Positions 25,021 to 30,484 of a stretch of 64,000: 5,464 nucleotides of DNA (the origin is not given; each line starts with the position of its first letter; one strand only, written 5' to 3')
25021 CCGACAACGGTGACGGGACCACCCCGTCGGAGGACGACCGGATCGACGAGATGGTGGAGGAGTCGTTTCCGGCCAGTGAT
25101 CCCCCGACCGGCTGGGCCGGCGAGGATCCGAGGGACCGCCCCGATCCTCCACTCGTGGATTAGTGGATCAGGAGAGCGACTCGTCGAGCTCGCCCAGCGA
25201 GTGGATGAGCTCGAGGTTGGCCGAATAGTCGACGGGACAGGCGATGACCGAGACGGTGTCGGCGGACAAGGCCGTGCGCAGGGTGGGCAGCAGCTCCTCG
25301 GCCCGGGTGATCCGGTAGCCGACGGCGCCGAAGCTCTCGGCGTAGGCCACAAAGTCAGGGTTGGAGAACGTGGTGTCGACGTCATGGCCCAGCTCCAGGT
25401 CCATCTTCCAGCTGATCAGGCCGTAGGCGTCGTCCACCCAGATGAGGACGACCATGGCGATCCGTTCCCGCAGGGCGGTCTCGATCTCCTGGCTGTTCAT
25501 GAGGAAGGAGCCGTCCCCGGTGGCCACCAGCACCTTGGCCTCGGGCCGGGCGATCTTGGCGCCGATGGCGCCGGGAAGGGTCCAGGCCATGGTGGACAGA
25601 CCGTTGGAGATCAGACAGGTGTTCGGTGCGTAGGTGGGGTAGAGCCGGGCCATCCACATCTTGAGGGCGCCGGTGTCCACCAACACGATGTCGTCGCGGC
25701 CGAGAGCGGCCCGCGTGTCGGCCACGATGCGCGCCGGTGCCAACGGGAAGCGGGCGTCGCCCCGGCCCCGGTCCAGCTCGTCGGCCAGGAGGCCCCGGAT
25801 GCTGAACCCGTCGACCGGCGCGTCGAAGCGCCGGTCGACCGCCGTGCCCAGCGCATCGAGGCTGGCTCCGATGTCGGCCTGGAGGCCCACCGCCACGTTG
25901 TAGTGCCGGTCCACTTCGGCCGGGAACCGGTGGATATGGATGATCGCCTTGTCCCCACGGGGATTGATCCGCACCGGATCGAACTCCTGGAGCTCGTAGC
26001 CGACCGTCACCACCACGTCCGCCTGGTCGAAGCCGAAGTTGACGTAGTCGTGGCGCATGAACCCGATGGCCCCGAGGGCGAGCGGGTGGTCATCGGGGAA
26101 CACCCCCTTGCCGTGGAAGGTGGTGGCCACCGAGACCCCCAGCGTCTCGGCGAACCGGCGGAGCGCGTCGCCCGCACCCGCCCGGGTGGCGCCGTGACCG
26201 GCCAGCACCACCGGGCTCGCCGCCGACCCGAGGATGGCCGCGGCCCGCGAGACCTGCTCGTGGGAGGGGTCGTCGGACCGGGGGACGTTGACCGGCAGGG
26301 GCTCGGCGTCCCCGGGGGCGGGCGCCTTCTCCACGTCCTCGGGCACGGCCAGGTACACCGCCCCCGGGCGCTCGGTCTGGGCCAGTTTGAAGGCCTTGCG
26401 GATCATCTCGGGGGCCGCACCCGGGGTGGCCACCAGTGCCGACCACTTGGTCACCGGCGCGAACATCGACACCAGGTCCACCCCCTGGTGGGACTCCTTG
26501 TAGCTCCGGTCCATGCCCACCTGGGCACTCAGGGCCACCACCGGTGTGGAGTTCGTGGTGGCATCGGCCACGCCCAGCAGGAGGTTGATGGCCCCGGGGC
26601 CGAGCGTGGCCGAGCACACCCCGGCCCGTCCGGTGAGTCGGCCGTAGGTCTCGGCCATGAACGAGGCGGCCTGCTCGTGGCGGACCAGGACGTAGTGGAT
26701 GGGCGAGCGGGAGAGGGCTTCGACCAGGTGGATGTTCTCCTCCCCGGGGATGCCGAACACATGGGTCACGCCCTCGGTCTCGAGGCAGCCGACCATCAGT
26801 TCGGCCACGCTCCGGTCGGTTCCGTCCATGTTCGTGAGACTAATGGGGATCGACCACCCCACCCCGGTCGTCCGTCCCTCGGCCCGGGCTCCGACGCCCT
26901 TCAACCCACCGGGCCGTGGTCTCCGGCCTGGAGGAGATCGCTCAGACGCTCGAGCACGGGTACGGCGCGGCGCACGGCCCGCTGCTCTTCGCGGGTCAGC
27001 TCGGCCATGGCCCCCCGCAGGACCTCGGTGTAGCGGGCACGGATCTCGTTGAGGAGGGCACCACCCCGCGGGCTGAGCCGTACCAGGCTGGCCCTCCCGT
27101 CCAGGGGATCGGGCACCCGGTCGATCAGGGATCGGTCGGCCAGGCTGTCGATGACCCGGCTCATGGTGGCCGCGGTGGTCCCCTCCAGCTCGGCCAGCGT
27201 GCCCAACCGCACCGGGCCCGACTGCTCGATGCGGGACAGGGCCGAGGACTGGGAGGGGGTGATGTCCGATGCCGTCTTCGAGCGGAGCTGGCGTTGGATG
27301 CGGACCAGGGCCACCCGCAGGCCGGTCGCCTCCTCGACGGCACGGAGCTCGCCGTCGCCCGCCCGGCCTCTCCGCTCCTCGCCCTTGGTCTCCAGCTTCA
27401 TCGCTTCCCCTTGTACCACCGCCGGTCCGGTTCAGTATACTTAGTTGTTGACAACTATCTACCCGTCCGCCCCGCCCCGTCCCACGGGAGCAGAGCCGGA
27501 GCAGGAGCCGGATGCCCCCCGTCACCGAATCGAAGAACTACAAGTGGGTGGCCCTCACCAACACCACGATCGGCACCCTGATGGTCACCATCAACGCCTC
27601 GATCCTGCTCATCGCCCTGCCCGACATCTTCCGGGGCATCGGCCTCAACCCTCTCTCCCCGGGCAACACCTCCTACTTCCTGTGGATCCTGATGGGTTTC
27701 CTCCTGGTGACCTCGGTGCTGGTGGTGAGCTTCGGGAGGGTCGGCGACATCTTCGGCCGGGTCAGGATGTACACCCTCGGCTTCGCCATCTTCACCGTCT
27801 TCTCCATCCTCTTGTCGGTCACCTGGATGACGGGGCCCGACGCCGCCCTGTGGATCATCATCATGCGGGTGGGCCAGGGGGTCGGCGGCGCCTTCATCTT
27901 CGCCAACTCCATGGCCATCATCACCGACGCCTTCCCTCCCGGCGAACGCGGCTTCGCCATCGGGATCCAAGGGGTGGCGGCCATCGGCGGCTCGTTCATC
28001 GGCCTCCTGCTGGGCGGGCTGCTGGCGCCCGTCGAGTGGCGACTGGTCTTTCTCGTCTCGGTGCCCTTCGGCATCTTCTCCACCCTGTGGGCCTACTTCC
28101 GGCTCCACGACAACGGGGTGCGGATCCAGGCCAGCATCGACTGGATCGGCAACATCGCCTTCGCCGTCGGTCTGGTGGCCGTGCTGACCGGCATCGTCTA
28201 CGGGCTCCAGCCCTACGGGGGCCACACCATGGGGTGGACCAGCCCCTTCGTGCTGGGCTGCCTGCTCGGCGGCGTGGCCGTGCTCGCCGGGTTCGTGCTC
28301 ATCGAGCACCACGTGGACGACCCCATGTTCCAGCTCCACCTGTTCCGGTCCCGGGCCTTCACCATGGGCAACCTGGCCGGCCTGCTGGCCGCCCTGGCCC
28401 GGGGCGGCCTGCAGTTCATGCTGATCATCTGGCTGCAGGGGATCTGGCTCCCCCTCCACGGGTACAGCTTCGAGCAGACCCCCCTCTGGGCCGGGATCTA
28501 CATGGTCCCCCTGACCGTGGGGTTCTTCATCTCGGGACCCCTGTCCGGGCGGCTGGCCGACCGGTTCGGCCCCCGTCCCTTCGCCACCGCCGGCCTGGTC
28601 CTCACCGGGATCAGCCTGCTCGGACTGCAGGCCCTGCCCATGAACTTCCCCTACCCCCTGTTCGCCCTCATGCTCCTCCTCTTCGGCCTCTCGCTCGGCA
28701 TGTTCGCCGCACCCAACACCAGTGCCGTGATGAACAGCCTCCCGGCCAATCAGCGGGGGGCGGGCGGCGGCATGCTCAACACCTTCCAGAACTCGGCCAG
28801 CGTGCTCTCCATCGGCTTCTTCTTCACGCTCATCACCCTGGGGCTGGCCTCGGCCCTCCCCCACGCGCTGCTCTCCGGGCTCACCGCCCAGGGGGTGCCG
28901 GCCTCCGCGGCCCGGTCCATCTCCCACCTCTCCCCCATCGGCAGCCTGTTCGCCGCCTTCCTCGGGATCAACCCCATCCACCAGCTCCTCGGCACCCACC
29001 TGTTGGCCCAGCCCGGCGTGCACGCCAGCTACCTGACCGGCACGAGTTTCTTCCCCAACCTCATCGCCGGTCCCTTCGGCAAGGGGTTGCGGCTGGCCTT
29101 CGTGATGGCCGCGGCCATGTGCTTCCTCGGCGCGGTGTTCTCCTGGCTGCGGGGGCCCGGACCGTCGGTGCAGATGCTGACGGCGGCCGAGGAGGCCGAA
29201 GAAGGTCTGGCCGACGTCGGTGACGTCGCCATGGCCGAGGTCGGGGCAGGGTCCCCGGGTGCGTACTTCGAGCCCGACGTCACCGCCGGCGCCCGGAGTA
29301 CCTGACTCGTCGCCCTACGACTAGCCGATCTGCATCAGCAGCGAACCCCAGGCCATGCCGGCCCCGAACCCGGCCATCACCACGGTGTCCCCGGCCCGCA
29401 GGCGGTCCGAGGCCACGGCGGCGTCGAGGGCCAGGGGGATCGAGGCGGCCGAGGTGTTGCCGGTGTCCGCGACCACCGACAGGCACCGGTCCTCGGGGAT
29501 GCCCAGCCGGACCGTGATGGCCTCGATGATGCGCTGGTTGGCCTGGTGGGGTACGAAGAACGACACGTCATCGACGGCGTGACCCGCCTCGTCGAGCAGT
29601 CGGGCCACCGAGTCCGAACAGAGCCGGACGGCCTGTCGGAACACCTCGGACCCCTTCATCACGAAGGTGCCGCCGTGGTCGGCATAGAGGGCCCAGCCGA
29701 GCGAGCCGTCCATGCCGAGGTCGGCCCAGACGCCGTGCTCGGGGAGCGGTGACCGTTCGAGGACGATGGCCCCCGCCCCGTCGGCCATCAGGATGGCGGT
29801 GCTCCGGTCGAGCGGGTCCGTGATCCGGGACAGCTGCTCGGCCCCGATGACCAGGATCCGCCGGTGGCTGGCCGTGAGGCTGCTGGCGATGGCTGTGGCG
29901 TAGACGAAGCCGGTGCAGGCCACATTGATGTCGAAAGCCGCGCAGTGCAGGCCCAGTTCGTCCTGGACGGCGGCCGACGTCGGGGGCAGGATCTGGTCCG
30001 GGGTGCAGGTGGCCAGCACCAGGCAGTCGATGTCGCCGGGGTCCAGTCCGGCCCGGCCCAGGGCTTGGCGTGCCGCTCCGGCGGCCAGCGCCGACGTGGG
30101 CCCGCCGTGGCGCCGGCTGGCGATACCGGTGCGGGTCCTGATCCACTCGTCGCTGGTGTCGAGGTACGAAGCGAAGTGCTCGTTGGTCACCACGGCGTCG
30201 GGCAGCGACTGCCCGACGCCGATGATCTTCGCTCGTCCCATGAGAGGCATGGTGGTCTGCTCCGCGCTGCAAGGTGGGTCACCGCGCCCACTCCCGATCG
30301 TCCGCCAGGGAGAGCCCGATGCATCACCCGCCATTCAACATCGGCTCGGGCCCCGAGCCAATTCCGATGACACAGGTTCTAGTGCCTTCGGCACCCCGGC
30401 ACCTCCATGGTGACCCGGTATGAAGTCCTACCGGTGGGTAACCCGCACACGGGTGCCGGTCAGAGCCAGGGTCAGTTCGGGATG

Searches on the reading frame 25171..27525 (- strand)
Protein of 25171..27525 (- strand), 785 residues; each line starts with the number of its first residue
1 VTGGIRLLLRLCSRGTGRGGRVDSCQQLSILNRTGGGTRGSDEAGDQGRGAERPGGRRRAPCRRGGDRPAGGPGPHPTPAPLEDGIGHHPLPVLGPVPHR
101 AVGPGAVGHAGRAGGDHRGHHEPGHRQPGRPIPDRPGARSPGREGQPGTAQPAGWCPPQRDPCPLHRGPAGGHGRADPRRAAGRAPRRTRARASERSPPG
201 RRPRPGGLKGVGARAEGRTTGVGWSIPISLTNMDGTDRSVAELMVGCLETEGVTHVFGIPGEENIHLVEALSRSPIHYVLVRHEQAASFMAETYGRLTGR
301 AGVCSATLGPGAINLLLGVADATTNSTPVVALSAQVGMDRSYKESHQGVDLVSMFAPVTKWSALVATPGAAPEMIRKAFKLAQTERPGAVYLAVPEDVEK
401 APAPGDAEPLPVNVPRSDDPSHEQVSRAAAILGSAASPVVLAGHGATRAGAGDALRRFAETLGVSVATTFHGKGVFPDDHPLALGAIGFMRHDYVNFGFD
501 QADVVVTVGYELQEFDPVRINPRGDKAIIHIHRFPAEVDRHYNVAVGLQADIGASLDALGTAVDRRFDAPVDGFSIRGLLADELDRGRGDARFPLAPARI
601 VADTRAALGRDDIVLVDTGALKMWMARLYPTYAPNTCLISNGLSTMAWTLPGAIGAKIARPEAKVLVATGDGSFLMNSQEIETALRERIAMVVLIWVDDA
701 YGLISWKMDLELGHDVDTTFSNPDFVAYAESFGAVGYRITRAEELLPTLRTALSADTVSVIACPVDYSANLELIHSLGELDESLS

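Call 21: search_protein_families(library=pfam, proteins=[window:25171-27525:-], max_evalue=0.01)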
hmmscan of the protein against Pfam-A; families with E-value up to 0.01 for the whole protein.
window:25171-27525:- (785 aa): 3 families
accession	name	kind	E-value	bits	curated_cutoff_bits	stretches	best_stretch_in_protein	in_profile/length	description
PF02775.26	TPP_enzyme_C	-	2.2e-39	135.1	21.9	1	617-762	1-150/151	Thiamine pyrophosphate enzyme, C-terminal TPP binding domain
PF02776.23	TPP_enzyme_N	-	1.5e-35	122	26.8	1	239-353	2-118/119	Thiamine pyrophosphate enzyme, N-terminal TPP binding domain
PF00205.28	TPP_enzyme_M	-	6.2e-35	120.3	30.4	1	425-559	1-137/137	Thiamine pyrophosphate enzyme, central domain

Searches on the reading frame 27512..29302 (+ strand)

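Call 21: search_protein_families(library=pfam, proteins=[window:27512-29302:+], max_evalue=0.01)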
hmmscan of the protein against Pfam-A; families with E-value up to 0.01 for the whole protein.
window:27512-29302:+ (597 aa): 1 family
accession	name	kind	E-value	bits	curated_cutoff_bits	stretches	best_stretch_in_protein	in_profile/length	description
PF07690.21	MFS_1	-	1.2e-37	130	33.4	1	19-433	2-346/347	Major Facilitator Superfamily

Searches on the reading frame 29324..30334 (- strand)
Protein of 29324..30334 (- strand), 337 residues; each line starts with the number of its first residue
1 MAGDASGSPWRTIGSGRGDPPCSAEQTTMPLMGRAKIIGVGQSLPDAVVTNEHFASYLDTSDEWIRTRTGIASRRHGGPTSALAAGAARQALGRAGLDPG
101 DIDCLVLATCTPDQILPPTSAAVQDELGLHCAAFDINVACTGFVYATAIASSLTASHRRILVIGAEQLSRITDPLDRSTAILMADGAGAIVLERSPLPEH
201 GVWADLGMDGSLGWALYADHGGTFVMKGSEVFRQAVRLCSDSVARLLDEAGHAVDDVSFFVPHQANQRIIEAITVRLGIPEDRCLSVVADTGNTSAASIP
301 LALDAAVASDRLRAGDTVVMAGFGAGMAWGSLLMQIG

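Call 21: search_protein_families(library=pfam, proteins=[window:29324-30334:-], max_evalue=0.01)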
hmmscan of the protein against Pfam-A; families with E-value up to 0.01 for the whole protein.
window:29324-30334:- (337 aa): 2 families
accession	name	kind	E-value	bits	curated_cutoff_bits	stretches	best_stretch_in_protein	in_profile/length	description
PF08541.16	ACP_syn_III_C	-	6.6e-35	119.6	26.6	1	247-335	1-89/90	3-Oxoacyl-[acyl-carrier-protein (ACP)] synthase III C terminal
PF08545.16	ACP_syn_III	-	2.9e-22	78.8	24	1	134-198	1-65/80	3-Oxoacyl-[acyl-carrier-protein (ACP)] synthase III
